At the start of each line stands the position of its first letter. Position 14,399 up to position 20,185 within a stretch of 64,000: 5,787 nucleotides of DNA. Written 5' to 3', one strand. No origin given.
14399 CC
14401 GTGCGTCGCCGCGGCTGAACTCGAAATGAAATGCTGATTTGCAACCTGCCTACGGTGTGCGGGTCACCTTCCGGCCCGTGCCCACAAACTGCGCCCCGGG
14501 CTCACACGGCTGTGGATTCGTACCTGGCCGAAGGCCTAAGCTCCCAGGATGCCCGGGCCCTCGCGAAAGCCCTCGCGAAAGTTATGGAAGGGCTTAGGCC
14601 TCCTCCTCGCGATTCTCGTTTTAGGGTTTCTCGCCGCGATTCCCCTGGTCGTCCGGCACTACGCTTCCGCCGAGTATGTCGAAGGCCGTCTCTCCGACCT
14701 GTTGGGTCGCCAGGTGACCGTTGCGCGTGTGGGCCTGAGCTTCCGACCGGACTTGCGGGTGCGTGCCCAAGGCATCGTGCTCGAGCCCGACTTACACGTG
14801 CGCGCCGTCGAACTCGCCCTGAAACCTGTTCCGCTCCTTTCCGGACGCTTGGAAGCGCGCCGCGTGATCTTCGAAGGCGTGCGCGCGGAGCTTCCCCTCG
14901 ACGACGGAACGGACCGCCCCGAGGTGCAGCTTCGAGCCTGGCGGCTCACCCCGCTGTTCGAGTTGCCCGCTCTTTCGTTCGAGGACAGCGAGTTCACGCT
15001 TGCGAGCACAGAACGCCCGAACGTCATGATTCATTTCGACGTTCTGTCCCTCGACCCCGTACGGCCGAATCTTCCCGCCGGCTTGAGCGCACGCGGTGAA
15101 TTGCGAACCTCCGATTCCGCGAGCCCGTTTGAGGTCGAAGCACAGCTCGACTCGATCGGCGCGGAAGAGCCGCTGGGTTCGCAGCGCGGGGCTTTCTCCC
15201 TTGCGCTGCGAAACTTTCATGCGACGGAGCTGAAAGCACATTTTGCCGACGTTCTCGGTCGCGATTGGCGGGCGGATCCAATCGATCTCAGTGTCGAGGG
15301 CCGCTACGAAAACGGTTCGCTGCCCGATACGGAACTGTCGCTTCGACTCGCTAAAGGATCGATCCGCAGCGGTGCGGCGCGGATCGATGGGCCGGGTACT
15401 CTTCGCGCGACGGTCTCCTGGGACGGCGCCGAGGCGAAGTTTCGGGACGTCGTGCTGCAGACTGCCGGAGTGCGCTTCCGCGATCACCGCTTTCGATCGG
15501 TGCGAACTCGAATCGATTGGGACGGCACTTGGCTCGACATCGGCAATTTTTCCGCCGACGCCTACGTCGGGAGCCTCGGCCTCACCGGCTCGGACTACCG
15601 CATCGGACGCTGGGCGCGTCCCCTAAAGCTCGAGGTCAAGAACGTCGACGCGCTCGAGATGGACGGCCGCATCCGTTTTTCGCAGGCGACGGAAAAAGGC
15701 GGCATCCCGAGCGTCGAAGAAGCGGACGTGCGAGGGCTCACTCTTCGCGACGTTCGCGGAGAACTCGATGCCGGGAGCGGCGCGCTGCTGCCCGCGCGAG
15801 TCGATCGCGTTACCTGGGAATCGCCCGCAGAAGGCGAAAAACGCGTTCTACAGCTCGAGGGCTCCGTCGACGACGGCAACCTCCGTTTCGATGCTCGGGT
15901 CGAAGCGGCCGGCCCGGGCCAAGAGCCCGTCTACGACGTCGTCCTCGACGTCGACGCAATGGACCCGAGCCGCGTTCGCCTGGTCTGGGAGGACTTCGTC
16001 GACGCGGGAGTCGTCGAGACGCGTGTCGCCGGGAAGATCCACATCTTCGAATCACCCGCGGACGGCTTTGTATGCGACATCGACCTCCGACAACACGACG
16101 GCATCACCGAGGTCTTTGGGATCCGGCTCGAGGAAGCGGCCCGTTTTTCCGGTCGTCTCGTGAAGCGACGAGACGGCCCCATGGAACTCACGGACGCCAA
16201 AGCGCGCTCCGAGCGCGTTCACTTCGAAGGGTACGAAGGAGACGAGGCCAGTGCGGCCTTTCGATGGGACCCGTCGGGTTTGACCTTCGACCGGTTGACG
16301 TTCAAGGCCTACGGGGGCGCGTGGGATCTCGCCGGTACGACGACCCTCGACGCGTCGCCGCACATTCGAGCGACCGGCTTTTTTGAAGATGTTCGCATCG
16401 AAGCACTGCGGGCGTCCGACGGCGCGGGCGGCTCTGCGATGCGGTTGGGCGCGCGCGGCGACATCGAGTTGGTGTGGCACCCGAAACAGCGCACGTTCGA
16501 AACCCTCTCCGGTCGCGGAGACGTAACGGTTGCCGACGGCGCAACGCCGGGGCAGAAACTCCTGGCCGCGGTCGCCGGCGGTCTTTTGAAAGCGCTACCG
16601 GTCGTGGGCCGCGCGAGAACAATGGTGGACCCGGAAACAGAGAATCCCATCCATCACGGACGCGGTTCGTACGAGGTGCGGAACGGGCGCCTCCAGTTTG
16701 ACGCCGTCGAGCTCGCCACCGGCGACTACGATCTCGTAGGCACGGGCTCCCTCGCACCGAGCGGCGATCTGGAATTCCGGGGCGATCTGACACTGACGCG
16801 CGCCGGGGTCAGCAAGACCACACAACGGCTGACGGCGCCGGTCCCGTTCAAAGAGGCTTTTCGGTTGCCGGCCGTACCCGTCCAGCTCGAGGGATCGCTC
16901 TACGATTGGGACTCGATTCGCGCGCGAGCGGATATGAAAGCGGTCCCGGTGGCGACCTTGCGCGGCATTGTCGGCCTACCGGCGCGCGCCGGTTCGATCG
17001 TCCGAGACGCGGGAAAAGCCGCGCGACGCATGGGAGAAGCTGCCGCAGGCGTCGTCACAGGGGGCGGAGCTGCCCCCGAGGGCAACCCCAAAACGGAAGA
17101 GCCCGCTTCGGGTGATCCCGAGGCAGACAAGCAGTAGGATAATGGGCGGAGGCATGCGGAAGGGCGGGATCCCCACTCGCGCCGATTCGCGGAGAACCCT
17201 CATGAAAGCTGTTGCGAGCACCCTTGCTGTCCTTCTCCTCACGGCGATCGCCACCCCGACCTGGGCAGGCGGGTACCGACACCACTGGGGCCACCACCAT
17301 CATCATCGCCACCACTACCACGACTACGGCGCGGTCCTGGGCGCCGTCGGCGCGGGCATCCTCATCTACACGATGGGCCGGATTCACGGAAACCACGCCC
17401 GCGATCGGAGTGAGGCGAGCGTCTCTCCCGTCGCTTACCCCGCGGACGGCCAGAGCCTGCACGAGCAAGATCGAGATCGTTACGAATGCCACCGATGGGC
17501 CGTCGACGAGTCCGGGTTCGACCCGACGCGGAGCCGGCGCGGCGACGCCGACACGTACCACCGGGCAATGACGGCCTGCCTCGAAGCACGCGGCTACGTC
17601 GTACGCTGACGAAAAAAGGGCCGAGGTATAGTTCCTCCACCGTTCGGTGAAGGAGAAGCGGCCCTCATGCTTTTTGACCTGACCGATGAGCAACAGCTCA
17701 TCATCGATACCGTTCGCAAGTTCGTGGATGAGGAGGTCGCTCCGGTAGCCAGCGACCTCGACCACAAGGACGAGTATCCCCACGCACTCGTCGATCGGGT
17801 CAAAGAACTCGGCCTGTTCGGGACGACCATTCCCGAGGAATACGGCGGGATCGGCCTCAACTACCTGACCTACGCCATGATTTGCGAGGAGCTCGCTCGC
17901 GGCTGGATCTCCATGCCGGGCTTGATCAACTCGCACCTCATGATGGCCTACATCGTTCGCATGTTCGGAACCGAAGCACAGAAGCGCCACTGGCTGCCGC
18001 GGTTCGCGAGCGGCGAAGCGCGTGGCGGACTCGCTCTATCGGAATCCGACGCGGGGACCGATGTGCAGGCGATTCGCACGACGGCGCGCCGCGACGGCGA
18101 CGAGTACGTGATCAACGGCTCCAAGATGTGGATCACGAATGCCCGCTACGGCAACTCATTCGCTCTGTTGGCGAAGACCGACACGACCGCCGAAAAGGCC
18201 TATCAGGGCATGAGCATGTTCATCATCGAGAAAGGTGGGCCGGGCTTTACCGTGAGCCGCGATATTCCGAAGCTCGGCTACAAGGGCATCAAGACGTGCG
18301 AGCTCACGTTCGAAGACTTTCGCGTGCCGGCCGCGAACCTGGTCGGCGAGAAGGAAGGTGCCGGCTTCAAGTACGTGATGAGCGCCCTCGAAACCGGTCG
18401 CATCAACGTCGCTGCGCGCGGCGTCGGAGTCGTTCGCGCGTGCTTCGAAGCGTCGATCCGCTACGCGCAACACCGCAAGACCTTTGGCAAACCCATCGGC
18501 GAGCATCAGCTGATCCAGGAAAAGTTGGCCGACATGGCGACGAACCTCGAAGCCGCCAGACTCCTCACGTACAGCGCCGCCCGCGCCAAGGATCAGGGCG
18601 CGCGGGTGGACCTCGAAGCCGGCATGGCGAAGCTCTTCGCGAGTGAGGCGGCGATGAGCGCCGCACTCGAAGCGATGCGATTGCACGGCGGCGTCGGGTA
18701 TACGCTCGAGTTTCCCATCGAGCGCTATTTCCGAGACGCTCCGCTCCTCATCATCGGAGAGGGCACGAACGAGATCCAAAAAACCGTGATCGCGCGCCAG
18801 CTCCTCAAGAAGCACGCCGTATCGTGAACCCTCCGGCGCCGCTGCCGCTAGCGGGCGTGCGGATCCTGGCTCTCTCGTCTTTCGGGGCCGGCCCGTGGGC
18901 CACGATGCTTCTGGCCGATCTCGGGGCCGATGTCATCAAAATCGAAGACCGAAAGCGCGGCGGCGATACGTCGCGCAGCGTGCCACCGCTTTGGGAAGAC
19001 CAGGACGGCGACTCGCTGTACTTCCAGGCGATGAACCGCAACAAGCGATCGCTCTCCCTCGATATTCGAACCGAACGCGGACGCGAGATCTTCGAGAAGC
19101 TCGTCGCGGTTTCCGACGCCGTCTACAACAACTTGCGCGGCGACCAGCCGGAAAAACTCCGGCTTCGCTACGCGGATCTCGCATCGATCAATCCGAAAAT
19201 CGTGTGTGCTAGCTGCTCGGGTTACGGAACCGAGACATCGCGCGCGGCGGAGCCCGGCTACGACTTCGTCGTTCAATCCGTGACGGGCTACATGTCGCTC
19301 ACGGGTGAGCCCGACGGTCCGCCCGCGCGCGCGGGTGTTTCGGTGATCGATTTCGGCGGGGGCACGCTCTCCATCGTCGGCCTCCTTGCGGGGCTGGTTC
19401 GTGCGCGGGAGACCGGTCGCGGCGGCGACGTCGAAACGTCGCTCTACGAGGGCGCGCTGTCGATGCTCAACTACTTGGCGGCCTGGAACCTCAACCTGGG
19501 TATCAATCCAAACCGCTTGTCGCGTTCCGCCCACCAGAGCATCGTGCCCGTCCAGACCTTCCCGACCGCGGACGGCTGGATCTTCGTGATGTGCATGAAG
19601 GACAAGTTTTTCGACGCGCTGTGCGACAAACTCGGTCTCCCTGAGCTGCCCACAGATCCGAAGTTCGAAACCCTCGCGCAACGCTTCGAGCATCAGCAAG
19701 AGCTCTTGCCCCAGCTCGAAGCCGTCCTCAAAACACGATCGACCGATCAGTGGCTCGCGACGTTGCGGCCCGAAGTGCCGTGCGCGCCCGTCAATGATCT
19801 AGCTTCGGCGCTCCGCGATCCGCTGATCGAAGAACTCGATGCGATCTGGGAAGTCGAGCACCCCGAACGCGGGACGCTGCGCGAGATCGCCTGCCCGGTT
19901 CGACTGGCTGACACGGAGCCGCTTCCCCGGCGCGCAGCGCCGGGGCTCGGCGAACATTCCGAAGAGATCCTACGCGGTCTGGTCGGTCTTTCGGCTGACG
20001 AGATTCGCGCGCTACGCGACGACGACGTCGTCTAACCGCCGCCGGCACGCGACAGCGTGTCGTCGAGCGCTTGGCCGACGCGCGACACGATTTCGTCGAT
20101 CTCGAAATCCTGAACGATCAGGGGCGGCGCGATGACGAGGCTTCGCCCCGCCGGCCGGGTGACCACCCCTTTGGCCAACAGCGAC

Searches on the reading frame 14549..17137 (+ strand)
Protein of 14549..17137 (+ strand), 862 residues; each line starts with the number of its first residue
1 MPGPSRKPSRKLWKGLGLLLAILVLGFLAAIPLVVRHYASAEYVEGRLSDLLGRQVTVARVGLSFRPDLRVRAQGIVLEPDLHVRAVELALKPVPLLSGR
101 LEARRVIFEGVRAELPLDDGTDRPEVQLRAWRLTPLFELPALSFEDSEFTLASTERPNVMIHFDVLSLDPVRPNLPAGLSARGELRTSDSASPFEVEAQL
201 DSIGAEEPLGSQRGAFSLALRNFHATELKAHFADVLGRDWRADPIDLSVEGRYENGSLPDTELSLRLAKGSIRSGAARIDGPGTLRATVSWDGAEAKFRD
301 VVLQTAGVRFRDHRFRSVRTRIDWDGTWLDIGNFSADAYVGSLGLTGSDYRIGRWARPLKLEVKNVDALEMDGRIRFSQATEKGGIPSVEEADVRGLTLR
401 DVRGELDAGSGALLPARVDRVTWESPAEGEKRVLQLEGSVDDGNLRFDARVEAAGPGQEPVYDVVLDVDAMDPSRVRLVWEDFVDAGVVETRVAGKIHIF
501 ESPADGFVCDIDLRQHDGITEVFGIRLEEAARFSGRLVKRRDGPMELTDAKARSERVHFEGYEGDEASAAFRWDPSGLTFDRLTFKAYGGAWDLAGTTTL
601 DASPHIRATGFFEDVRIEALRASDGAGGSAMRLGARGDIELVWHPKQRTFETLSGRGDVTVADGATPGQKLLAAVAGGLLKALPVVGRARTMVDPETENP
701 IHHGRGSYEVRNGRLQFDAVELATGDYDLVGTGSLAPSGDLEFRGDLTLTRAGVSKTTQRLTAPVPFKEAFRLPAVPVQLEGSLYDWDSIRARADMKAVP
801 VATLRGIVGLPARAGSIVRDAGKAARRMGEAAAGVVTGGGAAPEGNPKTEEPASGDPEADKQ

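Call 39: search_protein_families(library=pfam, proteins=[window:14549-17137:+], max_evalue=0.00001)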
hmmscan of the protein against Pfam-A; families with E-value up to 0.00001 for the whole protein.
window:14549-17137:+ (862 aa): 1 family
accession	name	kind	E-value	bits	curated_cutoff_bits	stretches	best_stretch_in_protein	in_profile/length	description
PF13116.12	YhdP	-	1.9e-07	29.8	46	1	10-315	9-308/1224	YhdP protein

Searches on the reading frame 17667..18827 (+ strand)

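Call 39: search_protein_families(library=pfam, proteins=[window:17667-18827:+], max_evalue=0.00001)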
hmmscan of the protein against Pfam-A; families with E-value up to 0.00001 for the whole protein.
window:17667-18827:+ (386 aa): 4 families
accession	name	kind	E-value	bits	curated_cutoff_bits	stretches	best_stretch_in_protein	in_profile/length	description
PF00441.29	Acyl-CoA_dh_1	-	1.9e-51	174.6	22.4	1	231-380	1-150/150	Acyl-CoA dehydrogenase, C-terminal domain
PF02771.21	Acyl-CoA_dh_N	-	1.5e-38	132.1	22.9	1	6-117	1-113/113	Acyl-CoA dehydrogenase, N-terminal domain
PF02770.24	Acyl-CoA_dh_M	-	1.2e-26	93.2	33.3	1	122-217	2-96/97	Acyl-CoA dehydrogenase, middle domain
PF08028.16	Acyl-CoA_dh_2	-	1.8e-21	77.2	22.7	1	248-359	3-124/134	Acyl-CoA dehydrogenase, C-terminal domain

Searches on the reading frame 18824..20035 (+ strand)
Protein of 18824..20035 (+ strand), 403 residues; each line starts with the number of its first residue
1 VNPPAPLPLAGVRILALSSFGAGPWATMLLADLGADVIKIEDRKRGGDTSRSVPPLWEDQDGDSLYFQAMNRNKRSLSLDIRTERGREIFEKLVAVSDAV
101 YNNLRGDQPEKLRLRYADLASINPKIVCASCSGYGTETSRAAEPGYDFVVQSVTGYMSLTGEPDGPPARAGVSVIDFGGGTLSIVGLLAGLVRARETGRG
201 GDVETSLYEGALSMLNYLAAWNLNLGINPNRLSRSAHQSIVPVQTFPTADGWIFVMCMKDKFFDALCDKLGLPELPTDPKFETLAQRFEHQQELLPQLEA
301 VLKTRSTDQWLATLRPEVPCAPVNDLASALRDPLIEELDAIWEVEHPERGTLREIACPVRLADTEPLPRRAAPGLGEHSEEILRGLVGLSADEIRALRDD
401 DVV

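Call 39: search_protein_families(library=pfam, proteins=[window:18824-20035:+], max_evalue=0.00001)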
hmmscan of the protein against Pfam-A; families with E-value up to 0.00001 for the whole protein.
window:18824-20035:+ (403 aa): 1 family
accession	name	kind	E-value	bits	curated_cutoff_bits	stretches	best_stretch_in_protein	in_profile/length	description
PF02515.22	CoA_transf_3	-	1e-117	393.8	23.3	1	9-379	1-366/366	CoA-transferase family III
